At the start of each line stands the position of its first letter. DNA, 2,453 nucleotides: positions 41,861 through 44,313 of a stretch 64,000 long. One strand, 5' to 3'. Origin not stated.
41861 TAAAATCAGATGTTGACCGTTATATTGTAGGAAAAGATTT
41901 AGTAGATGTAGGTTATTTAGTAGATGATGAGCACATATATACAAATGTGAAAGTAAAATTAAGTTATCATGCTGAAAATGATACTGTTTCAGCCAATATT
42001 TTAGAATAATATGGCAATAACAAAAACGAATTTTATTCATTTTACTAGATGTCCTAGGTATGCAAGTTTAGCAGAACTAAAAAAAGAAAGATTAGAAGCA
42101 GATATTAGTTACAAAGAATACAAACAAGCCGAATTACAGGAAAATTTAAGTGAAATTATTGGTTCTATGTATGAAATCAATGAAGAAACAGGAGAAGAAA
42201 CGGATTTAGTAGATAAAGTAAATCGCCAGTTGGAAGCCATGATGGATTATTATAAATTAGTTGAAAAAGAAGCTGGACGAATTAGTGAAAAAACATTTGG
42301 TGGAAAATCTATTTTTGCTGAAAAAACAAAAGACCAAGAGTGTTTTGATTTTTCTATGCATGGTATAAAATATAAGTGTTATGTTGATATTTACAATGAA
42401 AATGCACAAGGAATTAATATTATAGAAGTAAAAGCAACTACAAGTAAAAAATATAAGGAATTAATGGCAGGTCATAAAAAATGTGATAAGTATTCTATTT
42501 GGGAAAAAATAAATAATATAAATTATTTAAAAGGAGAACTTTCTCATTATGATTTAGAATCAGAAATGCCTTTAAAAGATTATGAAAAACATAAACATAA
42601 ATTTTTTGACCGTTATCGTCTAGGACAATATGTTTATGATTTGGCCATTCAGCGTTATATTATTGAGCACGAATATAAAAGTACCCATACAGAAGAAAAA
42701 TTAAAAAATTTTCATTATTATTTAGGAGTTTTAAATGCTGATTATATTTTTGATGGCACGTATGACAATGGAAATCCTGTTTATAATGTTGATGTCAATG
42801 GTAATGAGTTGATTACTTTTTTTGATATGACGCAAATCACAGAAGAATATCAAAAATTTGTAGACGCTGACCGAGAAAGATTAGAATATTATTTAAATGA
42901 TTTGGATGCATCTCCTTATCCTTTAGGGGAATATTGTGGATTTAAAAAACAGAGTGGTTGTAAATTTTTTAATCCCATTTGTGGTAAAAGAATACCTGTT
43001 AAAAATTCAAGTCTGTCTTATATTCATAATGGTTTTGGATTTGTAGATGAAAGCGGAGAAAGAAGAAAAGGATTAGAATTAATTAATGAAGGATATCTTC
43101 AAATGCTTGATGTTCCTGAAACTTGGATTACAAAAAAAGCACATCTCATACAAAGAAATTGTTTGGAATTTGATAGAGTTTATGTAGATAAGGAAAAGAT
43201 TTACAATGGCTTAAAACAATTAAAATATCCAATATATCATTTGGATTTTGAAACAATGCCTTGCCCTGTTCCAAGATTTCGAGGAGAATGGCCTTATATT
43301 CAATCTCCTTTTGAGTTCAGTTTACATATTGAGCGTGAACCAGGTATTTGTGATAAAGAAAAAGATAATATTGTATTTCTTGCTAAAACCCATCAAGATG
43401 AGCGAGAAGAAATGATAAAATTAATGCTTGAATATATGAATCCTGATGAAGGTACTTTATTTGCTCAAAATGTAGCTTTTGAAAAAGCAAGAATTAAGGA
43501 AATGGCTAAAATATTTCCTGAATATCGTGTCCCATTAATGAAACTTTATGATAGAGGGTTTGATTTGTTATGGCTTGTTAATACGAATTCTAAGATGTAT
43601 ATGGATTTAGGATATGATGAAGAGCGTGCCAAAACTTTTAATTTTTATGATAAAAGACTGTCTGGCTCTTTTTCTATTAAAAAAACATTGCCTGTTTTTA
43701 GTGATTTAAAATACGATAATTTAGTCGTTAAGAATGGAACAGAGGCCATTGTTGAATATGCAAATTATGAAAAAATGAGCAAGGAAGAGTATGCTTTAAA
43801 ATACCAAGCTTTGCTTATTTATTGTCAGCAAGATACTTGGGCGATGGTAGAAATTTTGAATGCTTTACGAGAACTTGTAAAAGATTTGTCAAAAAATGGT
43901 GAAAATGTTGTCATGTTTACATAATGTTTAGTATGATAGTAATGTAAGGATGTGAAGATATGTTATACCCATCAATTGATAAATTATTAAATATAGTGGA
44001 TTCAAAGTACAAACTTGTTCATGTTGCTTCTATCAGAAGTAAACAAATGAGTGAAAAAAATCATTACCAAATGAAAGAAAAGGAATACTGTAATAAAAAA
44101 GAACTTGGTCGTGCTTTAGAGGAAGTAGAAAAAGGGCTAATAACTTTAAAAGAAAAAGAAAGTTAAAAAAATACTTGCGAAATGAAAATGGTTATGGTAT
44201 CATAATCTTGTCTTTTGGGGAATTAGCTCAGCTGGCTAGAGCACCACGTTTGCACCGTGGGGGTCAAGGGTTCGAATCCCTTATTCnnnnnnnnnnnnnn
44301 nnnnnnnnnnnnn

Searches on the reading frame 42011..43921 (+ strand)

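Call 4: search_protein_families(library=pfam, proteins=[window:42011-43921:+], max_evalue=1)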
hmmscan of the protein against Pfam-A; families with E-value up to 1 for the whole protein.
window:42011-43921:+ (637 aa): 1 family
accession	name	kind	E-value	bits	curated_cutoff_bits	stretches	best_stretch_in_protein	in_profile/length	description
PF11074.14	DUF2779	-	1.7e-26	93.3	23.3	1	409-555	1-126/126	Domain of unknown function(DUF2779)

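Call 5: search_protein_families(library=padloc, proteins=[window:42011-43921:+], max_evalue=1)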
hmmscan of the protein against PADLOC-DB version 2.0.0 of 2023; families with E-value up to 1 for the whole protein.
window:42011-43921:+ (637 aa): 0 families

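Call 6: search_protein_families(library=ncbifam, proteins=[window:42011-43921:+], max_evalue=1)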
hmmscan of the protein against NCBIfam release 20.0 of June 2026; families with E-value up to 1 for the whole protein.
window:42011-43921:+ (637 aa): 1 family
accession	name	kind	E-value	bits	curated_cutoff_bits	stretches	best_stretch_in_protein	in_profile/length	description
NF002566.0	PRK02201.1-1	equivalog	0.14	11.1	342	1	43-83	171-211/380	membrane protein insertase YidC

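Call 19: search_protein_families(library=phrogs, proteins=[window:42011-43921:+], max_evalue=1)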
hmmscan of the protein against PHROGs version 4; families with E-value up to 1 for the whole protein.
window:42011-43921:+ (637 aa): 4 families
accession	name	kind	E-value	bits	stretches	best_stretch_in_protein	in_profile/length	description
phrog_32285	-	unknown function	0.021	15.8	1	40-77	56-93/112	-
phrog_9320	-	unknown function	0.18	12.6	0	426-461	24-62/66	-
phrog_31091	-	unknown function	0.44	11.8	0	252-292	30-70/79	-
phrog_15478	-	tail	0.68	9.6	1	21-93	19-91/456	tail length tape measure protein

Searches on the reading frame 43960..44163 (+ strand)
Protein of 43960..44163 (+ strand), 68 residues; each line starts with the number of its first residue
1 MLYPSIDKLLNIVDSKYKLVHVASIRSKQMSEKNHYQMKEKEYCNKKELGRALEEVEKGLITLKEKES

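Call 77: find_encoding_contigs(protein=window:43960-44163:+, flank=10000, max_places=10)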
Protein window:43960-44163:+ (68 aa): 23 contigs read that carry it; 10 places shown.
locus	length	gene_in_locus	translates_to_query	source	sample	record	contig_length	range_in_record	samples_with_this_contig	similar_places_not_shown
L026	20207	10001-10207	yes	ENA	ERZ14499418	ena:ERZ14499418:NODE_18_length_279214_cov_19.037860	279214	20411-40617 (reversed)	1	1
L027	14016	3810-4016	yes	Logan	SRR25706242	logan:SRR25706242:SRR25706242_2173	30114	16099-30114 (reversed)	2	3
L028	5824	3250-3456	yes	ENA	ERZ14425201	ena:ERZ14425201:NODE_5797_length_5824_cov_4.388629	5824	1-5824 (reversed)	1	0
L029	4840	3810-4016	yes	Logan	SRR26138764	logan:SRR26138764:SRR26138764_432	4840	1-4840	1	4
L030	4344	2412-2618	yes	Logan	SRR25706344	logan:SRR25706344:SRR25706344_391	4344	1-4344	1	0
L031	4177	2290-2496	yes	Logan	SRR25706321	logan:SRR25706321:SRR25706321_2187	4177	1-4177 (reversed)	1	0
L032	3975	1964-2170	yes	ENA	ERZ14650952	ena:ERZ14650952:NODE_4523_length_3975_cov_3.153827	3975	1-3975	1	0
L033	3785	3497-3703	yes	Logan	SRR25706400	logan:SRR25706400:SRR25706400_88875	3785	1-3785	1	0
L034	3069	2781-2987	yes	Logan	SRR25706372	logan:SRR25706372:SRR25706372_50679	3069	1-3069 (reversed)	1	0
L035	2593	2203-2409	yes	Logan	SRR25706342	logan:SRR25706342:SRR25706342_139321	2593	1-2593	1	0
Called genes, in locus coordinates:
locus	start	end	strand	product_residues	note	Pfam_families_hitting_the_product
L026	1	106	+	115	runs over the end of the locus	PF05103:DivIVA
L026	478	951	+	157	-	PF13413:HTH_25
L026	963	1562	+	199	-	PF01066:CDP-OH_P_transf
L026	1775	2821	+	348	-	PF00154:RecA_N, PF06745:ATPase, PF08423:Rad51, PF27531:MT3502_N (faint), PF01637:ATPase_2 (faint), PF21096:RecA_C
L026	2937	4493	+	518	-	PF12072:RNase_Y_N, PF00013:KH_1, PF01966:HD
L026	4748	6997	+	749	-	-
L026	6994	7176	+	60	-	PF12844:HTH_19, PF01381:HTH_3, PF13443:HTH_26 (weak), PF13560:HTH_31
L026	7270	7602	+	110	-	-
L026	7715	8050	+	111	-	PF07963:N_methyl (faint)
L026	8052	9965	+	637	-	PF11074:DUF2779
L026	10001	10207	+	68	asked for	PF01192:RNA_pol_Rpb6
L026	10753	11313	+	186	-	-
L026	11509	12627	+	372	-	-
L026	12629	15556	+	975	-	-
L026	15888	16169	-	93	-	-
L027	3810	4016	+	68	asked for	PF01192:RNA_pol_Rpb6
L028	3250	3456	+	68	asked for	PF01192:RNA_pol_Rpb6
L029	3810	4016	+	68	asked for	PF01192:RNA_pol_Rpb6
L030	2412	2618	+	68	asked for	PF01192:RNA_pol_Rpb6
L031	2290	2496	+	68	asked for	PF01192:RNA_pol_Rpb6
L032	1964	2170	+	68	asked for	PF01192:RNA_pol_Rpb6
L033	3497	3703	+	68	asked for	PF01192:RNA_pol_Rpb6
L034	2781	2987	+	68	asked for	PF01192:RNA_pol_Rpb6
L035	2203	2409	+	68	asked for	PF01192:RNA_pol_Rpb6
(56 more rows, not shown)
